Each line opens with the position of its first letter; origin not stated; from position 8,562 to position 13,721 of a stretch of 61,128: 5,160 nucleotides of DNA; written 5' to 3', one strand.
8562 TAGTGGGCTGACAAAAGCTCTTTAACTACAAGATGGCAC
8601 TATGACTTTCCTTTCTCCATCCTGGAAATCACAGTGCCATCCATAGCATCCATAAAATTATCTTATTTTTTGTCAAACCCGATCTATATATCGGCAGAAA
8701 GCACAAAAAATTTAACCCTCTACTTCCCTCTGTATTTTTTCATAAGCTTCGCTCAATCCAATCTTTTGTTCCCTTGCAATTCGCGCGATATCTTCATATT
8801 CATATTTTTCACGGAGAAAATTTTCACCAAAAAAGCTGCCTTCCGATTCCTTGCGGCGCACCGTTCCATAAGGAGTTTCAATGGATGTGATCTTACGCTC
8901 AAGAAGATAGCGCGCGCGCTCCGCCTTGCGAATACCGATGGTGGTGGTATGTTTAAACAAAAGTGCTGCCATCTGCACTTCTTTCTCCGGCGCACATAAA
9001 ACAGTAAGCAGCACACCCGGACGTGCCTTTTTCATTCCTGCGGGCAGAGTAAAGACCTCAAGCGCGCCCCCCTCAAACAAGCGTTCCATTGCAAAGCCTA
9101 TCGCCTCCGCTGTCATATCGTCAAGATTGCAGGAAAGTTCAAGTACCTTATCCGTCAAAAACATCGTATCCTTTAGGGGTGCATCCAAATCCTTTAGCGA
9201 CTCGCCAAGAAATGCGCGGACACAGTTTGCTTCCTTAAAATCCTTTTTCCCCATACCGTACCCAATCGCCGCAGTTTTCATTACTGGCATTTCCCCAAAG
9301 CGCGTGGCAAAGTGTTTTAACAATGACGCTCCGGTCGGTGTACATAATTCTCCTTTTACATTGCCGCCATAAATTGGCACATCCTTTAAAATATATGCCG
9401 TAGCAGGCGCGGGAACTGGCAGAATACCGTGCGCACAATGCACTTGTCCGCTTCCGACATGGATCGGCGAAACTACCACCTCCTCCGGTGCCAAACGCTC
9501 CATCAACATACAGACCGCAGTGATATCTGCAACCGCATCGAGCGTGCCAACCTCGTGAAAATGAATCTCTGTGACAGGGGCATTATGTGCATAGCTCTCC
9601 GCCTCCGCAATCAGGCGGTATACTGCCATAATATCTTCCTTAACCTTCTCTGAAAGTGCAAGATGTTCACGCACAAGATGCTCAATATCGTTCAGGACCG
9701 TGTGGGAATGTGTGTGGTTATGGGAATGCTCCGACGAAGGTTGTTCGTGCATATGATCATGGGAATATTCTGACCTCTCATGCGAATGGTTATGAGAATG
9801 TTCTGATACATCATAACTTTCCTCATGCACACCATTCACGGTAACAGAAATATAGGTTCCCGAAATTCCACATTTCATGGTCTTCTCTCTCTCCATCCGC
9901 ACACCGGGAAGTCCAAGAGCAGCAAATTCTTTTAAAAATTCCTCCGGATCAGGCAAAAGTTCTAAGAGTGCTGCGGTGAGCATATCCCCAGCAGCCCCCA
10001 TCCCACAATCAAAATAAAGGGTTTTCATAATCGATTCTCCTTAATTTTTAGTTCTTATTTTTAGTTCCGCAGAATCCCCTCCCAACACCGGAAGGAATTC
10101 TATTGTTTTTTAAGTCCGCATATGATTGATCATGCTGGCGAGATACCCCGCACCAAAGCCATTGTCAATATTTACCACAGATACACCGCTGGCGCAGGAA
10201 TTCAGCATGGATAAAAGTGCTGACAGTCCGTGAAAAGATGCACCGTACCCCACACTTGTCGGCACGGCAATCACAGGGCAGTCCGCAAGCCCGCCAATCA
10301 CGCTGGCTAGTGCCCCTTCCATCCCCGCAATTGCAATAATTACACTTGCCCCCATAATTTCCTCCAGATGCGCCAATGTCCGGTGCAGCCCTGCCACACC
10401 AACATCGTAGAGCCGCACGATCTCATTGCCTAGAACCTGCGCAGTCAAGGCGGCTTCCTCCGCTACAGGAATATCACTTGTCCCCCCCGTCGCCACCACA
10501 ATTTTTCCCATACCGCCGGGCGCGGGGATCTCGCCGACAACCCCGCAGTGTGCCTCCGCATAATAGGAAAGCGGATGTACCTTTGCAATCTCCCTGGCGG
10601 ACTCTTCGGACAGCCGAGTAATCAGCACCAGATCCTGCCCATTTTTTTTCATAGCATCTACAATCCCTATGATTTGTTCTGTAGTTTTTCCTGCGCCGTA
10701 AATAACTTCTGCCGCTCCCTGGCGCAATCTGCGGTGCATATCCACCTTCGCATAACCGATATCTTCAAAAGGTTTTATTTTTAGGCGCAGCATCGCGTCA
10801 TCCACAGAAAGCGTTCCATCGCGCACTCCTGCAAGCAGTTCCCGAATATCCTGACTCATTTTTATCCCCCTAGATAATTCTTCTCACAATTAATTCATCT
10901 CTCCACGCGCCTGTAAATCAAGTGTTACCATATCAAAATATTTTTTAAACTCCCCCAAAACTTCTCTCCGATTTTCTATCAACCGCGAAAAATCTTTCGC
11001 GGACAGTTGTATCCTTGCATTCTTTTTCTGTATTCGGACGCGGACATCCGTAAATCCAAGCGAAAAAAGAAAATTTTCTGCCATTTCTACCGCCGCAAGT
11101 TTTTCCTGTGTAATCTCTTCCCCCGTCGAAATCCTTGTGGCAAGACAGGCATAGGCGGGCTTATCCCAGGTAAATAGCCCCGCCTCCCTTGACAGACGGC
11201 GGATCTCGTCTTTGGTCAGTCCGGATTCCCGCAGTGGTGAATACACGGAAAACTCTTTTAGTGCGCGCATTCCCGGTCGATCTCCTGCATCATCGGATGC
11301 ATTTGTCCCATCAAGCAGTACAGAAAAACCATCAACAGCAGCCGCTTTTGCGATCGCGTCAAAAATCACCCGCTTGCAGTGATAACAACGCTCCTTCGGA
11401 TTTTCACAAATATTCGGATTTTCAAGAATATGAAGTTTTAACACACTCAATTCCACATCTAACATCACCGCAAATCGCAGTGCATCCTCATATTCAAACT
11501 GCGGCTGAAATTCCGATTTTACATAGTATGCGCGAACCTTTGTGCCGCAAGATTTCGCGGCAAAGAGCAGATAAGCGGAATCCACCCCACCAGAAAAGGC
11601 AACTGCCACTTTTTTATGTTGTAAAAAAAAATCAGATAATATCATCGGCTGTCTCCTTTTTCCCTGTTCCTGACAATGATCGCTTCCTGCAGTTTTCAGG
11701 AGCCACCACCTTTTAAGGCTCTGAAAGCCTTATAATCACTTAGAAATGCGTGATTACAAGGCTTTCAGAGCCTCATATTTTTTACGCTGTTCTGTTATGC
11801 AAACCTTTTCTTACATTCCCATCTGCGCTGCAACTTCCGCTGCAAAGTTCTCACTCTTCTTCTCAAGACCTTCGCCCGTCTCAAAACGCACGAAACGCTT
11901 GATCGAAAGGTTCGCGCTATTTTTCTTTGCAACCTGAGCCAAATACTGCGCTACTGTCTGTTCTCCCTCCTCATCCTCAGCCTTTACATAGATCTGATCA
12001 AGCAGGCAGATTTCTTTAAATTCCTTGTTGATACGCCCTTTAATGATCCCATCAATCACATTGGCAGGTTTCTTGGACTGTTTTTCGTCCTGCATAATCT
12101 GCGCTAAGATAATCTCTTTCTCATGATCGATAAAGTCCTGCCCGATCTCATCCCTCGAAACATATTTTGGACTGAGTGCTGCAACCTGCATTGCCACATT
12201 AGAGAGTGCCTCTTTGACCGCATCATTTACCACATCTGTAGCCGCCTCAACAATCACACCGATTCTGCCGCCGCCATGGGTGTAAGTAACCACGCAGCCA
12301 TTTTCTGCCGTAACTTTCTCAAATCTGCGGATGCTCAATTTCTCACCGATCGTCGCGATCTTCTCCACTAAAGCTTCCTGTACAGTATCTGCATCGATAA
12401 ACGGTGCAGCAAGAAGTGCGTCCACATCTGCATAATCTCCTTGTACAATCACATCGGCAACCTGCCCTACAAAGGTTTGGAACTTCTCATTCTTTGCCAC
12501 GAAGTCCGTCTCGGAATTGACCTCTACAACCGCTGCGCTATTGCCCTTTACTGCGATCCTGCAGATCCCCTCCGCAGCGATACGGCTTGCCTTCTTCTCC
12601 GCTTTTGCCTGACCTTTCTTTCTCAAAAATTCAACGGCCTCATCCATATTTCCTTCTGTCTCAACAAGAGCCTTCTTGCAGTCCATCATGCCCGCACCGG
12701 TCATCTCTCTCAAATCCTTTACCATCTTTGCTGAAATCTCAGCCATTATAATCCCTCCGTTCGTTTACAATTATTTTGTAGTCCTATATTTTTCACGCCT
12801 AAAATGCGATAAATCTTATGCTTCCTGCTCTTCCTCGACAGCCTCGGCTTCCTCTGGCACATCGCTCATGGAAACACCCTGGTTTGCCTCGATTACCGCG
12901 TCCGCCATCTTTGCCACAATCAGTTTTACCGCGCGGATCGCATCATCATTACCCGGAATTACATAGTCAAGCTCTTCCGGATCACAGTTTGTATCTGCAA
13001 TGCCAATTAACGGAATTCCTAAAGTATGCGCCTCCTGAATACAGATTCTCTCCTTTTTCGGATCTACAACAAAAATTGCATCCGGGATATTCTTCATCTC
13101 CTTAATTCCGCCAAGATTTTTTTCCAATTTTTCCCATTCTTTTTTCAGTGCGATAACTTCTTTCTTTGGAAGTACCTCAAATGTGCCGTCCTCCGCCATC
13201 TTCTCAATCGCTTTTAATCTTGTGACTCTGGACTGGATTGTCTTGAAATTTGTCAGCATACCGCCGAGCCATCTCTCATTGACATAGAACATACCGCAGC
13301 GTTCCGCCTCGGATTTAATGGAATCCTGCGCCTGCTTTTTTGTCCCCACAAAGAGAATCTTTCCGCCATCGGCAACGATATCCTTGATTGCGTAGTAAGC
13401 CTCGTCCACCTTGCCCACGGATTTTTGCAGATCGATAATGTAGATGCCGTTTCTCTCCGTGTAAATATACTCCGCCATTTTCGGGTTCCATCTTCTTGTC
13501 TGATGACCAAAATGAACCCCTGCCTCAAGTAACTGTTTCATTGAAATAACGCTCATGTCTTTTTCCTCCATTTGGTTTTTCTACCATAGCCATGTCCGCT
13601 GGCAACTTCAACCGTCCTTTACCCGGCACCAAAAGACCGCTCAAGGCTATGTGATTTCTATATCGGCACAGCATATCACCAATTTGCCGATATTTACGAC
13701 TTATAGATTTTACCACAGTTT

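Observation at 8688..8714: Zero-mismatch sigma-28 (SigD/FliA) promoter aimed at an uncharacterised two-gene operon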

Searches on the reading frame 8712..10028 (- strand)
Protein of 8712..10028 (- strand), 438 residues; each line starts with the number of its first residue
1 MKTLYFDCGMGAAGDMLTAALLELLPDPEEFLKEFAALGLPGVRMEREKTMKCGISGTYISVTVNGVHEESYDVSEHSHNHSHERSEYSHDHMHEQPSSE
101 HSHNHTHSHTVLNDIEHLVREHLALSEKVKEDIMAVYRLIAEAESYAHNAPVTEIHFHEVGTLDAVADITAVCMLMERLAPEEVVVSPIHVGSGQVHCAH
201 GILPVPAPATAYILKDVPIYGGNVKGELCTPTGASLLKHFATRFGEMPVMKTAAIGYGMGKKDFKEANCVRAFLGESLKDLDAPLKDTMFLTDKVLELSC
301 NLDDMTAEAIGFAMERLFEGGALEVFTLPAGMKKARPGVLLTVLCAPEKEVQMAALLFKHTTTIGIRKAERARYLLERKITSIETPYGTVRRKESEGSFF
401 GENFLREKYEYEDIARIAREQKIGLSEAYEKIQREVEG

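Call 6: search_protein_families(library=pfam, proteins=[window:8712-10028:-])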
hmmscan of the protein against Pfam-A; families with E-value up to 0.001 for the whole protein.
window:8712-10028:- (438 aa): 1 family
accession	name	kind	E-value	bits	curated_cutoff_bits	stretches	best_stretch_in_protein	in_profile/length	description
PF01969.22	Ni_insertion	-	5.5e-133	444.2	22.1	1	4-428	1-374/375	Nickel insertion protein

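Call 60: search_protein_families(library=ncbifam, proteins=[window:8712-10028:-], max_evalue=0.01)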
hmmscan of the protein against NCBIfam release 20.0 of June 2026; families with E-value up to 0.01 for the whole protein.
window:8712-10028:- (438 aa): 2 families
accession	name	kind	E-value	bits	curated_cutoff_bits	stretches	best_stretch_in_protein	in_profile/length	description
TIGR00299.2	nickel_LarC1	equivalog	4.3e-60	202.2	90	1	112-274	3-165/165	nickel pincer cofactor biosynthesis protein LarC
NF052512.1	nickel_LarC2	equivalog_domain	3.2e-39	133.6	50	1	295-414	1-117/118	nickel pincer cofactor biosynthesis protein LarC2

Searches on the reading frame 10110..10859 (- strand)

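Call 6: search_protein_families(library=pfam, proteins=[window:10110-10859:-])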
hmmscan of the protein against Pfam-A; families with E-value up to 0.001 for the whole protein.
window:10110-10859:- (249 aa): 1 family
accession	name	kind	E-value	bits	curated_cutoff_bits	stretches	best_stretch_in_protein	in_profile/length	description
PF00731.26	AIRC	-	7.8e-17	61.6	30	1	119-245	1-127/148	AIR carboxylase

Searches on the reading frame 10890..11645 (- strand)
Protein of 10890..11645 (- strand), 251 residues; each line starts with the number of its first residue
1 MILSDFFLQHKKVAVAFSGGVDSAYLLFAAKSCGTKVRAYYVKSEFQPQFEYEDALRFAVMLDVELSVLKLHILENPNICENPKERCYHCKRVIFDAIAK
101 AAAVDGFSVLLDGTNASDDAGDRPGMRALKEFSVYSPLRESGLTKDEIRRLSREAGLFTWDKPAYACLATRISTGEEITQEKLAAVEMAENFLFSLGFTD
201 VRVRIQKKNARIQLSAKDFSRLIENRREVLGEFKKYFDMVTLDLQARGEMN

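Call 6: search_protein_families(library=pfam, proteins=[window:10890-11645:-])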
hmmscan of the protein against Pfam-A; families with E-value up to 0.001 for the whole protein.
window:10890-11645:- (251 aa): 2 families
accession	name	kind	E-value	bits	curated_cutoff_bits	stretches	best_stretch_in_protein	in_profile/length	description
PF06508.19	QueC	-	9.4e-06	25.7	22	1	13-76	2-65/210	Queuosine biosynthesis protein QueC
PF03054.22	tRNA_Me_trans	-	3.1e-05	24.2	20.6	1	11-50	1-40/202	tRNA methyl transferase HUP domain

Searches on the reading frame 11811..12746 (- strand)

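Call 8: search_protein_families(library=pfam, proteins=[window:11811-12746:-])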
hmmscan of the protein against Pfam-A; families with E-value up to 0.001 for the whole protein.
window:11811-12746:- (311 aa): 3 families
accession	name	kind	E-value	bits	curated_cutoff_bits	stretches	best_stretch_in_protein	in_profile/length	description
PF00889.24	EF_TS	-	2.5e-64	217.1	27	1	71-292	1-204/204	Elongation factor TS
PF25025.1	EF-Ts_N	-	8.3e-05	22.9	33.2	1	7-47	15-56/60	Elongation factor Ts, mitochondrial, N-terminal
PF00627.37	UBA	-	0.00065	19.9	22.4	0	5-41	2-37/37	UBA/TS-N domain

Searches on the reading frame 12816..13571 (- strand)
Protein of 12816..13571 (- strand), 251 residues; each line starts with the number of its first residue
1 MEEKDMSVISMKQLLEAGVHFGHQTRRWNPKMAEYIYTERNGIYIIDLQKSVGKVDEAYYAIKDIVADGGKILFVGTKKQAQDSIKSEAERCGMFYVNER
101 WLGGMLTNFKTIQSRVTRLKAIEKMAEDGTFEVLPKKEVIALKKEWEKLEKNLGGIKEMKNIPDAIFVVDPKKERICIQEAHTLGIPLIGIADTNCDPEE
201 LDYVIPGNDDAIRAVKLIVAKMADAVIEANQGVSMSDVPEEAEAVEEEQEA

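Call 8: search_protein_families(library=pfam, proteins=[window:12816-13571:-])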
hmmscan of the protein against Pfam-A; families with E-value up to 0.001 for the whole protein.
window:12816-13571:- (251 aa): 1 family
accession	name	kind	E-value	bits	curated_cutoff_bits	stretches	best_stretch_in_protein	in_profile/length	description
PF00318.25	Ribosomal_S2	-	1.8e-102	341.6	26.1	1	14-228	1-215/216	Ribosomal protein S2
